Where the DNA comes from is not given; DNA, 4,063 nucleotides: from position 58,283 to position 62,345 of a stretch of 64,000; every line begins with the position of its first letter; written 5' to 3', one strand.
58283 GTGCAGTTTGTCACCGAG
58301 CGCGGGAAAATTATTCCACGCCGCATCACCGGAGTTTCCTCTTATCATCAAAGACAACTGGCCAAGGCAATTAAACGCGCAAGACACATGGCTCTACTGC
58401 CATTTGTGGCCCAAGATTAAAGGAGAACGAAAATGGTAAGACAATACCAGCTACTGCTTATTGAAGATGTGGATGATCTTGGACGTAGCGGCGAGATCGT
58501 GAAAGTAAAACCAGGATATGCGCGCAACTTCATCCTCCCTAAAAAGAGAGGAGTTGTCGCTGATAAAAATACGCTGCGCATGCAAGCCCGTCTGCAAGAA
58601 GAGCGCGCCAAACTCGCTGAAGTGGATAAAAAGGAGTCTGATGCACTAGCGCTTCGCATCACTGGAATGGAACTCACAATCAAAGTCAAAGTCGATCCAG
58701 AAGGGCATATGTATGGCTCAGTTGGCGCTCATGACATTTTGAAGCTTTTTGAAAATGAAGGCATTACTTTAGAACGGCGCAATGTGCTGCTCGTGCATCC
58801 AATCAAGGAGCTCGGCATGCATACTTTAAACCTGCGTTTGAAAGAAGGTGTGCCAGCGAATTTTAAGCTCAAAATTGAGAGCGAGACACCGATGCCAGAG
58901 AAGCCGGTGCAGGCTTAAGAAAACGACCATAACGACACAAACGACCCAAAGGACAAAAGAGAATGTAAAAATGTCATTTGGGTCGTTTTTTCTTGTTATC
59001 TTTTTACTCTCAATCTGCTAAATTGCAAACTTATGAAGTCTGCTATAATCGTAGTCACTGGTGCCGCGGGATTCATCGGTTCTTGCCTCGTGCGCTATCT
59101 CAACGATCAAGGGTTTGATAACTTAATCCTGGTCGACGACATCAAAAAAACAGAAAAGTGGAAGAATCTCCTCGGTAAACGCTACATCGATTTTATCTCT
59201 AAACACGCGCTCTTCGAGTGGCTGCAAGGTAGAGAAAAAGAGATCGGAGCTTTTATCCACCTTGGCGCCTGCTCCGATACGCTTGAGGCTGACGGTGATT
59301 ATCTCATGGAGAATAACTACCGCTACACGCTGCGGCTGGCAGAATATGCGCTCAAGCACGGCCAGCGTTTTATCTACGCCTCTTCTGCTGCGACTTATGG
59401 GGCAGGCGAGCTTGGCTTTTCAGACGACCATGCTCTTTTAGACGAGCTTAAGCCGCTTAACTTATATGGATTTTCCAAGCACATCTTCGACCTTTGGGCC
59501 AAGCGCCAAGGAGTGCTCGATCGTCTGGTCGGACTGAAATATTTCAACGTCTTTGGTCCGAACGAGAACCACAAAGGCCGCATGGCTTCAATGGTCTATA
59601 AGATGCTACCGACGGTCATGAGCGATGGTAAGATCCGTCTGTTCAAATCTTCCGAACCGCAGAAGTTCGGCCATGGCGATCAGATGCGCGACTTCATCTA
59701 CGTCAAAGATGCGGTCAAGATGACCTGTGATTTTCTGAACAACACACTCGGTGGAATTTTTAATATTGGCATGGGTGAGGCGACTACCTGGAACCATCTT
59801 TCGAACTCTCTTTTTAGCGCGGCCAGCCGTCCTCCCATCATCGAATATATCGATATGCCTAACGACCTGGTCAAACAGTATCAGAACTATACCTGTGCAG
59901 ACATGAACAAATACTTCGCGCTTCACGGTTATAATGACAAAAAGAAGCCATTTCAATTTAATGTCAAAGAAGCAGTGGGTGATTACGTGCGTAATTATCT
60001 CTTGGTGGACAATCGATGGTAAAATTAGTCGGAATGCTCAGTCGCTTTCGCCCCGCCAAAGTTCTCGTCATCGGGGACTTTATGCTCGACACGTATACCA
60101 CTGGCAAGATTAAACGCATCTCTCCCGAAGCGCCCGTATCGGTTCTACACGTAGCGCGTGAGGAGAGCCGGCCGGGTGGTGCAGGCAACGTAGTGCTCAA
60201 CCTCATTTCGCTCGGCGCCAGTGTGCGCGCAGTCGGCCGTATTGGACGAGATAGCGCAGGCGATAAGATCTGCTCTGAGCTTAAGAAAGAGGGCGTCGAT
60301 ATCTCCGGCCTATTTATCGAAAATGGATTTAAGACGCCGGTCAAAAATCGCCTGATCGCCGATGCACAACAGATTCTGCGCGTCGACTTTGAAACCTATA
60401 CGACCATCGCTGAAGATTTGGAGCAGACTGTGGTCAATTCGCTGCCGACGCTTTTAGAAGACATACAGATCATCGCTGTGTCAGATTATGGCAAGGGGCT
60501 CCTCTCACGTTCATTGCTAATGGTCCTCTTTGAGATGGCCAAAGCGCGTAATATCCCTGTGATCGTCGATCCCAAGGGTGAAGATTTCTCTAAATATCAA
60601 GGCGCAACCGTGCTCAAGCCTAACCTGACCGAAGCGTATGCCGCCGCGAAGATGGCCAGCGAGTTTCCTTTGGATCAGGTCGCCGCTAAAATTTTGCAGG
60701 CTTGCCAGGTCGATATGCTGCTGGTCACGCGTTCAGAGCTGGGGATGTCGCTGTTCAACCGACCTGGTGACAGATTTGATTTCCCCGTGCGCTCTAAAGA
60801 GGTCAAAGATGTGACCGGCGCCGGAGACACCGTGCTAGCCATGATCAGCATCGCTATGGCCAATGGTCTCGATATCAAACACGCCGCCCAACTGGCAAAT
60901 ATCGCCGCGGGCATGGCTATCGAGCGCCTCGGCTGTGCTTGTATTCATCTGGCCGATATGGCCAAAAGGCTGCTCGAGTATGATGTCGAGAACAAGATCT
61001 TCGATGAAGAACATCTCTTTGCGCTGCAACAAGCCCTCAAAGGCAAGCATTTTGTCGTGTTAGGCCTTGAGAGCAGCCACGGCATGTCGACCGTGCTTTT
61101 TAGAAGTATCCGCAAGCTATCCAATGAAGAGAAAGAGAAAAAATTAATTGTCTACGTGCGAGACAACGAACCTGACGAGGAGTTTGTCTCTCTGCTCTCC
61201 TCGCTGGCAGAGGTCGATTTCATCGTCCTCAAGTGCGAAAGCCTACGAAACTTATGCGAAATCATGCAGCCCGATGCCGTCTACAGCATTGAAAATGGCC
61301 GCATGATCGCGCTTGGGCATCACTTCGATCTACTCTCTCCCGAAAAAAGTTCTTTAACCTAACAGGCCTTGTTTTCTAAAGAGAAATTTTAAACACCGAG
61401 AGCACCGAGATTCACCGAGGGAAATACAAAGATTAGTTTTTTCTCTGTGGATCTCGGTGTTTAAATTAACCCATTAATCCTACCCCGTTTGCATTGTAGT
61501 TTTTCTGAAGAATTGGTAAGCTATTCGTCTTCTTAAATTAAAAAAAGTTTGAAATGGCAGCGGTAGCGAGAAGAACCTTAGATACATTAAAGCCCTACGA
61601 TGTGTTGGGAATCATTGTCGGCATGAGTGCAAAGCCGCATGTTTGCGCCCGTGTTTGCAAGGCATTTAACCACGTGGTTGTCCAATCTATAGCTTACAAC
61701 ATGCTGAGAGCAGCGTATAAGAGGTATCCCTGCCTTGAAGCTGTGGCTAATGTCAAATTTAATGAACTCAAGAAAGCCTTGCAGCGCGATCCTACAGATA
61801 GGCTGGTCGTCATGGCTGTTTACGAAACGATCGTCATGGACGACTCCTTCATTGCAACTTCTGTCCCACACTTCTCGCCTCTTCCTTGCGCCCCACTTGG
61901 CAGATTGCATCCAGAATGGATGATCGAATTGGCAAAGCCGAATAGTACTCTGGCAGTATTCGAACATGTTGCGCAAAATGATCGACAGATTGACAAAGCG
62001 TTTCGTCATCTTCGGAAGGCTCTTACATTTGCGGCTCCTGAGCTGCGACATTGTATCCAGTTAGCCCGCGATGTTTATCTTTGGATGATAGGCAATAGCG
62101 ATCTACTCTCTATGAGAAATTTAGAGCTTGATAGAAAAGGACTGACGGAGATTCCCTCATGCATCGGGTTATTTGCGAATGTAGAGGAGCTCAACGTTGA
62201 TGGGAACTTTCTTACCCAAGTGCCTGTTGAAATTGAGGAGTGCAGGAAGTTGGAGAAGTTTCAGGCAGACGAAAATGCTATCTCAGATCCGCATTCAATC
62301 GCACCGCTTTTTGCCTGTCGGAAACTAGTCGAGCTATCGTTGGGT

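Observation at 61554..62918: F-box plus LRR protein with an NLS-like tail, a candidate ubiquitin-ligase-mimicking nucleomodulin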

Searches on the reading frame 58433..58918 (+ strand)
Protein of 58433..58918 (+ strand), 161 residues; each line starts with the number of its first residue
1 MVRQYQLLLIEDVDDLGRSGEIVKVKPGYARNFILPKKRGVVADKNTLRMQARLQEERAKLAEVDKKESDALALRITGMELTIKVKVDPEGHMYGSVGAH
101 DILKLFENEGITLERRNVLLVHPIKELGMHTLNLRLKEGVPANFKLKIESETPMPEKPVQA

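Call 23: search_protein_families(library=ncbifam, proteins=[window:58433-58918:+], max_evalue=0.00001)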
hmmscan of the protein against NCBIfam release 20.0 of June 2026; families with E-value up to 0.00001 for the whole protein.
window:58433-58918:+ (161 aa): 2 families
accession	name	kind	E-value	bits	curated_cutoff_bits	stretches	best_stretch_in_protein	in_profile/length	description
TIGR00158.1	L9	equivalog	1.6e-31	109.8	58.6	1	6-151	2-148/148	50S ribosomal protein L9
NF011110.0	PRK14538.1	equivalog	5.9e-18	64.4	707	1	5-149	689-833/838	putative bifunctional signaling protein/50S ribosomal protein L9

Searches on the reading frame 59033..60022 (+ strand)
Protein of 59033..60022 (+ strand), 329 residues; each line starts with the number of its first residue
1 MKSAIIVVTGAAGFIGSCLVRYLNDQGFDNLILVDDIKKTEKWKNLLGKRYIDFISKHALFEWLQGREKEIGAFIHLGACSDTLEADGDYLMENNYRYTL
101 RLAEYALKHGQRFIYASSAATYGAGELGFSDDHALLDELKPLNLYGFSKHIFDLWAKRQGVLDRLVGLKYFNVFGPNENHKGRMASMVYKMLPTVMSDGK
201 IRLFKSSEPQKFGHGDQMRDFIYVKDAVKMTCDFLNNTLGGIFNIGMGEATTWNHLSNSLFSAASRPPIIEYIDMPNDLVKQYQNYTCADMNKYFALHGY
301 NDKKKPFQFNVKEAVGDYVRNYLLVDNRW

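Call 23: search_protein_families(library=ncbifam, proteins=[window:59033-60022:+], max_evalue=0.00001)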
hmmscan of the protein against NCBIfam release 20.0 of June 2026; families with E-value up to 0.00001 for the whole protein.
window:59033-60022:+ (329 aa): 13 families
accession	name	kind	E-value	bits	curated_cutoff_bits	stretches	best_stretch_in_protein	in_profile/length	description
TIGR02197.1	heptose_epim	equivalog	3.3e-106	355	274.6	1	6-323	1-314/316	ADP-glyceromanno-heptose 6-epimerase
NF008360.0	PRK11150.1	equivalog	2.3e-68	230.7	452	1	5-319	1-303/310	ADP-glyceromanno-heptose 6-epimerase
TIGR01179.1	galE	equivalog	1.1e-20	73.7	262.3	1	6-251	2-262/332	UDP-glucose 4-epimerase GalE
TIGR01181.1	dTDP_gluc_dehyt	equivalog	6.4e-13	48.5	365.1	1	6-266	2-263/321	dTDP-glucose 4,6-dehydratase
TIGR03466.1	HpnA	hypoth_equivalog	2.8e-11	42.9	367.65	1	7-132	4-127/327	hopanoid-associated sugar epimerase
TIGR01777.1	yfcH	hypoth_equivalog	5.6e-09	36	207.35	1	6-271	1-248/292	TIGR01777 family oxidoreductase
NF011728.1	PRK15181.1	equivalog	1.2e-08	34.4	760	1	8-256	20-274/348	Vi polysaccharide biosynthesis UDP-N-acetylglucosaminuronic acid C-4 epimerase TviC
NF043036.1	ErythonDh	equivalog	2.3e-08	33.6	325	1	6-155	3-159/321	D-erythronate dehydrogenase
NF007582.0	PRK10217.1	equivalog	9.3e-08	31.5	698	0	6-39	4-37/355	dTDP-glucose 4,6-dehydratase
NF007490.0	PRK10084.1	subfamily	2.6e-07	30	649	0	6-38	3-35/361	dTDP-glucose 4,6-dehydratase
TIGR04180.1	EDH_00030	hypoth_equivalog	6e-07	28.8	475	1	6-249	1-241/297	NAD-dependent 4,6-dehydratase LegB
NF008872.0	PRK11908.1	equivalog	1e-06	28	294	1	6-266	4-273/349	bifunctional UDP-4-keto-pentose/UDP-xylose synthase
NF050030.1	thlkprotThyD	equivalog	3.4e-06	26.5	400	0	6-43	3-40/305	thylakoid membrane protein ThyD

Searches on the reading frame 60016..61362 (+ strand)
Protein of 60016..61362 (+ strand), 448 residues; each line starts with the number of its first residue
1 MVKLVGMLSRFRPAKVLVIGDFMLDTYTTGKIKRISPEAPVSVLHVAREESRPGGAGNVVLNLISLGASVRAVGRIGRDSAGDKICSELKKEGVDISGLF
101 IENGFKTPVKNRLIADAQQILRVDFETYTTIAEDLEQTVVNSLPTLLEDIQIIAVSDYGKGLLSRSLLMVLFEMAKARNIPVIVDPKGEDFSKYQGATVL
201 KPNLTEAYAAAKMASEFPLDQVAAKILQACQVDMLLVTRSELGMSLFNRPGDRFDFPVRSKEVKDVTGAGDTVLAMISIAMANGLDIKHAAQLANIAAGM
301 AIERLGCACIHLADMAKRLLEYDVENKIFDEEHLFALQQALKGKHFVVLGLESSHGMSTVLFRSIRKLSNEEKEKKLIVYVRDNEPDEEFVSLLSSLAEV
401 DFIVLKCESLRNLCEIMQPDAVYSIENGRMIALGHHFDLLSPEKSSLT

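Call 23: search_protein_families(library=ncbifam, proteins=[window:60016-61362:+], max_evalue=0.00001)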
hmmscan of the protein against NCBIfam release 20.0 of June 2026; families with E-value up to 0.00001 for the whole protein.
window:60016-61362:+ (448 aa): 20 families
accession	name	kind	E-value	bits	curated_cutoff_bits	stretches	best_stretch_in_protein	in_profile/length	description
TIGR02198.1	rfaE_dom_I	equivalog_domain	8.6e-104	347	345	1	9-318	3-313/315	D-glycero-beta-D-manno-heptose-7-phosphate kinase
NF008454.0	PRK11316.1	equivalog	7.3e-88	295.2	521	1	8-345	5-340/475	bifunctional D-glycero-beta-D-manno-heptose-7-phosphate kinase/D-glycero-beta-D-manno-heptose 1-phosphate adenylyltransferase HldE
TIGR03168.1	1-PFK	subfamily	3.6e-19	68.8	216.4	1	42-317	23-297/305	hexose kinase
TIGR04382.1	myo_inos_iolC_N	equivalog_domain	2.1e-18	66.7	300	1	54-308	35-296/309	5-dehydro-2-deoxygluconokinase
TIGR03828.1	pfkB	equivalog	1.5e-17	63.6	292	1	42-317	23-297/305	1-phosphofructokinase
TIGR02152.1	D_ribokin_bact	equivalog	4e-17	62.5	299.65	1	16-307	1-286/298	ribokinase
NF053626.1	RibKinHalex1628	equivalog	2.2e-10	40.5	330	1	47-121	32-106/293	ATP-dependent ribose-1-phosphate kinase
NF010033.0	PRK13508.1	equivalog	8e-10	38.4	469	1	51-297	33-279/309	tagatose-6-phosphate kinase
NF041320.1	pfkB_Halo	equivalog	1e-09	38.3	400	1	44-324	27-299/302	1-phosphofructokinase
NF006957.1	PRK09434.1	equivalog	2.2e-09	37.3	450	0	218-297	198-276/302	fructokinase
NF008353.0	PRK11142.1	equivalog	3.9e-09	36.5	341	1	58-307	44-289/307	ribokinase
NF007321.0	PRK09813.1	equivalog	1e-08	35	247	1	54-300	25-253/261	fructoselysine 6-kinase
NF041134.1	R1P_kin_Thcocales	equivalog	1.2e-08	34.8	500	0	227-316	188-279/291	ADP-dependent ribose-1-phosphate kinase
NF049991.1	TagKinase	equivalog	3.1e-08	32.8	420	0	200-306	198-300/321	tagatose kinase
NF041164.1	NucKinThplmales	equivalog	6.2e-08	32.2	450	1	177-304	145-274/295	nucleoside kinase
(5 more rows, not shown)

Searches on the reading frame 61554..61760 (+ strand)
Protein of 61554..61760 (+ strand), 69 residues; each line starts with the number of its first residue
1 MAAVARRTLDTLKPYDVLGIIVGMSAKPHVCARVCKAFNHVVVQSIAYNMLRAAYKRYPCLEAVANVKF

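Call 31: search_protein_families(library=pfam, alignment_id=A3, max_evalue=10)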
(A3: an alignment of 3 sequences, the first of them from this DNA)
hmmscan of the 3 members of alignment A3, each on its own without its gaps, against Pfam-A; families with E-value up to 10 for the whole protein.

A. member 1, seq(69 aa): 1 family
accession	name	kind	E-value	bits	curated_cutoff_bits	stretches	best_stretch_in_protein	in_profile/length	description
PF04056.20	Ssl1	-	0.12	12.6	27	1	7-40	121-154/193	Ssl1-like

B. families by the number of members that match (of 3 scanned): 1 family
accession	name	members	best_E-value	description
PF04056.20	Ssl1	1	0.12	Ssl1-like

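Call 32: search_solved_structures(query=A3, max_evalue=10, show_alignments=3)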
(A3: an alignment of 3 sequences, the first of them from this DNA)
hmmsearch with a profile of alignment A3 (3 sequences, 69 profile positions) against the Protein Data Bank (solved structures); distinct sequences matched with E-value up to 10: 1.
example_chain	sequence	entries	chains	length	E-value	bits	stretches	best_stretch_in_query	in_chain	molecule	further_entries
4gow_A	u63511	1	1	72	1.7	11.9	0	6-26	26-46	Potassium voltage-gated channel subfamily KQT member 4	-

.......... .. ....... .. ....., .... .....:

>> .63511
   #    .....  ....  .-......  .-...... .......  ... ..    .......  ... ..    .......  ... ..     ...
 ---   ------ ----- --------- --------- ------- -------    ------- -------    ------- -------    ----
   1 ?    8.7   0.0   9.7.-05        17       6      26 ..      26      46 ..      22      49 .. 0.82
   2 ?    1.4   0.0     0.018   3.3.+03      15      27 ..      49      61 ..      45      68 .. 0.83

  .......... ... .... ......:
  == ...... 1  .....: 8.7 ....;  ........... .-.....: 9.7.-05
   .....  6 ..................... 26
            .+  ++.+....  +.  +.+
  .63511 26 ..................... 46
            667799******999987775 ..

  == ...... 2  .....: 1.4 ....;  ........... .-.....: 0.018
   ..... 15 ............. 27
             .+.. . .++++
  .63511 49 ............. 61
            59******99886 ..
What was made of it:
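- The N-terminal profile finds no solved F-box protein at E<=10 (call 32).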

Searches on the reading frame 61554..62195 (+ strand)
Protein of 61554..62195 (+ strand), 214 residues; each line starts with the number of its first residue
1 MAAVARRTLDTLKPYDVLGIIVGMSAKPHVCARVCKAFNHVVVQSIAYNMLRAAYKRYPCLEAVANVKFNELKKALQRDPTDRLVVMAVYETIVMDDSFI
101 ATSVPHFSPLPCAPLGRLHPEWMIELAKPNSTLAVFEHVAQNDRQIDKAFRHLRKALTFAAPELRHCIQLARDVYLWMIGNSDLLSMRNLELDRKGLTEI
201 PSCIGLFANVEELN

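Call 28: search_protein_representatives(alignment_id=A2)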
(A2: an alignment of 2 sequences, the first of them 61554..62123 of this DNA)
Query: 2 sequences, 200 profile positions. Proteins with E-value up to 0.001 (for the whole library): 3; up to 1e-10: 2; up to 1e-30: 2. The best 3 are listed.
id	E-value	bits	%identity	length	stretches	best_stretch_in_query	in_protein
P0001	4.9e-111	385.5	-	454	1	1-199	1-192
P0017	4.3e-44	166.9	-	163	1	7-140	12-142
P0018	1.0e-06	44.9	-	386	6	170-188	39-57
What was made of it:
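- Closest known: Neochlamydia NEX1a family and other chlamydial F-box/LRR putative effectors. Different: An exhaustive HMMER search of 1.84 billion representative proteins with residues 1-200 found only the orthologues, so there is no detectable homology to NEX1 (call 28).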

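Call 58: predict_structure(alignment_id=A6)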
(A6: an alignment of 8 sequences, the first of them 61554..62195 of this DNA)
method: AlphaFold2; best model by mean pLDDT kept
length: 214 residues; sequences in the alignment: 8
mean_pLDDT: 56.1   pTM: 0.41
mean pLDDT of the five models: 56.1, 55.2, 54.8, 53.3, 45.3
residues with pLDDT >= 90: 0; 70-90: 45; 50-70: 98; < 50: 71
segments of 3 or more residues with pLDDT < 50: 1-44, 94-118
pLDDT, mean of each block of 10 residues (from residue 1): 33 37 35 34 51 53 67 72 59 44 32 43 64 71 78 73 65 71 68 64 60 65
secondary structure, 60 per line:
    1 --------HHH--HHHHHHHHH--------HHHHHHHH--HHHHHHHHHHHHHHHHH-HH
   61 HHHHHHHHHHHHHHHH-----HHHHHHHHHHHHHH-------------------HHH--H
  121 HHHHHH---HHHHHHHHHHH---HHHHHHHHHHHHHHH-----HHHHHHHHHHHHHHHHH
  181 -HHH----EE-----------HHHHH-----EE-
elements in order: H14-22 H31-38 H41-57 H59-76 H82-95 H120-126 H130-140 H144-158 H164-180 H202-206

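Call 77: find_encoding_contigs(protein=P0017, flank=5000, max_places=4)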
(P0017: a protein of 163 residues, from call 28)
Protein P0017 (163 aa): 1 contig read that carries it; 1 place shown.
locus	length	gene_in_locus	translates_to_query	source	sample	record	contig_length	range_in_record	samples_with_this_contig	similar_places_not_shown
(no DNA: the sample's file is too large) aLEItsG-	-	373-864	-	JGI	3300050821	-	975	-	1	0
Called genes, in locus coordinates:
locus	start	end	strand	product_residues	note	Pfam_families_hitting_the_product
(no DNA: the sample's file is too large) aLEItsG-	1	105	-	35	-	?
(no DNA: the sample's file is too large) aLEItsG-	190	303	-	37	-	-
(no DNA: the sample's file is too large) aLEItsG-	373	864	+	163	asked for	-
